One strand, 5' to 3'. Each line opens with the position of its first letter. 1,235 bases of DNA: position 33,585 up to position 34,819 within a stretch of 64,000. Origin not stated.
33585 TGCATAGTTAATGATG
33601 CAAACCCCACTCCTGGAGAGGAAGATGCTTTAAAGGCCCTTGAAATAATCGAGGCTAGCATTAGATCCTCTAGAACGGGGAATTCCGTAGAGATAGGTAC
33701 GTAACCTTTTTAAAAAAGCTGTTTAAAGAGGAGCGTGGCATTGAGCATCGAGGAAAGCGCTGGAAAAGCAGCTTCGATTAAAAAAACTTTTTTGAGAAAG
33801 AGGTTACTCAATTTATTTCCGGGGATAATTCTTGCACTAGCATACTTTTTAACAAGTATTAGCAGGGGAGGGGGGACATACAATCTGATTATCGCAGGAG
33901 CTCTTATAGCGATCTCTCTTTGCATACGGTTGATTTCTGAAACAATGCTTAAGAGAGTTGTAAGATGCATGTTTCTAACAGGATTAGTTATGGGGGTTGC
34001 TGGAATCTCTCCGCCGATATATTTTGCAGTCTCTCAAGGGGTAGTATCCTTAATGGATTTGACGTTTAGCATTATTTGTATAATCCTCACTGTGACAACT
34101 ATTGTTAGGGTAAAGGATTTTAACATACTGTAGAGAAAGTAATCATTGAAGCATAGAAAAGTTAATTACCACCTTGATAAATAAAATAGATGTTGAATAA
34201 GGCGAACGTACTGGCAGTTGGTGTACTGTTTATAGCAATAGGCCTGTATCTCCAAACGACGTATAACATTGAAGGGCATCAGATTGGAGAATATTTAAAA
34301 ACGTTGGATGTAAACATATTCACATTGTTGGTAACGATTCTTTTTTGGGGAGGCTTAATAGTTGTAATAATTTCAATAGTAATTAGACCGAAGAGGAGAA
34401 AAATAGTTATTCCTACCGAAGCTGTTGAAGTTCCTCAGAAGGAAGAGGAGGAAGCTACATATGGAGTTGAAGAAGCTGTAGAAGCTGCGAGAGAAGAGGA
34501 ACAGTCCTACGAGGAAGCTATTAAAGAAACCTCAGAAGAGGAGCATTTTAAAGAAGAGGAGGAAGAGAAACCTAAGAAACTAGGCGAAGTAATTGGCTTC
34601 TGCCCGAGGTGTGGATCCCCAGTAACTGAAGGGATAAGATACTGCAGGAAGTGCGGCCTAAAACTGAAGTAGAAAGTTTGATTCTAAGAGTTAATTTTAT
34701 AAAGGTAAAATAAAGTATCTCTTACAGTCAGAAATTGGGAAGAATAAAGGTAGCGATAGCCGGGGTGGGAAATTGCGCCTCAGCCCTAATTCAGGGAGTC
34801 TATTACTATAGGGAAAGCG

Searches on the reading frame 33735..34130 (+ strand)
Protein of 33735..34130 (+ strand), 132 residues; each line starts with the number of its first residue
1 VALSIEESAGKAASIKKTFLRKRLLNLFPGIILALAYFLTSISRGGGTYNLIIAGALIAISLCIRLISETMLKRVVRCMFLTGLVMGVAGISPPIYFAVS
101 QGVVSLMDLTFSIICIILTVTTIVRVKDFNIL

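Call 34: search_protein_families(library=pfam, max_evalue=0.1, proteins=[window:33735-34130:+])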
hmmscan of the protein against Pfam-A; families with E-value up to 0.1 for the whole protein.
window:33735-34130:+ (132 aa): 1 family
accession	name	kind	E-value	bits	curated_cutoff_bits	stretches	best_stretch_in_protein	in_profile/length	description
PF03779.20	SPW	-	0.0015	19.4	31.5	1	24-118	4-91/93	SPW repeat domain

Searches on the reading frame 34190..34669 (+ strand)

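Call 34: search_protein_families(library=pfam, max_evalue=0.1, proteins=[window:34190-34669:+])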
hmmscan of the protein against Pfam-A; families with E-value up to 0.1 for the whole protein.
window:34190-34669:+ (160 aa): 10 families
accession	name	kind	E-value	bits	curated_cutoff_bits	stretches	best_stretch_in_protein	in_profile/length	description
PF13240.11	Zn_Ribbon_1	-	8.8e-07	29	25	1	137-158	1-22/23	zinc-ribbon domain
PF24463.1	DUF7577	-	1.6e-05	24.9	28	1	138-156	5-23/27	Domain of unknown function (DUF7577)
PF13248.11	Zn_ribbon_3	-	3.7e-05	23.5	27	1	138-159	5-26/26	zinc-ribbon domain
PF12773.13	DZR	-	0.00027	21.4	27.3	1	138-159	1-22/45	Double zinc ribbon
PF17032.10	Zn_ribbon_15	-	0.0039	18.4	28.9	1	135-156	52-73/73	zinc-ribbon family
PF14803.11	Zn_ribbon_Nudix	-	0.0074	16.6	25.6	0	137-148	2-13/34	Nudix N-terminal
PF20082.4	DUF6476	-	0.0097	16.3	24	1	43-90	13-58/91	Family of unknown function (DUF6476)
PF06936.16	Selenoprotein_S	-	0.033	14.5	29.8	1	54-130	39-118/192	Selenoprotein S (SelS)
PF18912.6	DZR_2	-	0.044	14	27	1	137-155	38-55/56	Double zinc ribbon domain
PF16951.10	MaAIMP_sms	-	0.08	13.1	26.2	0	43-71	7-35/60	Putative methionine and alanine importer, small subunit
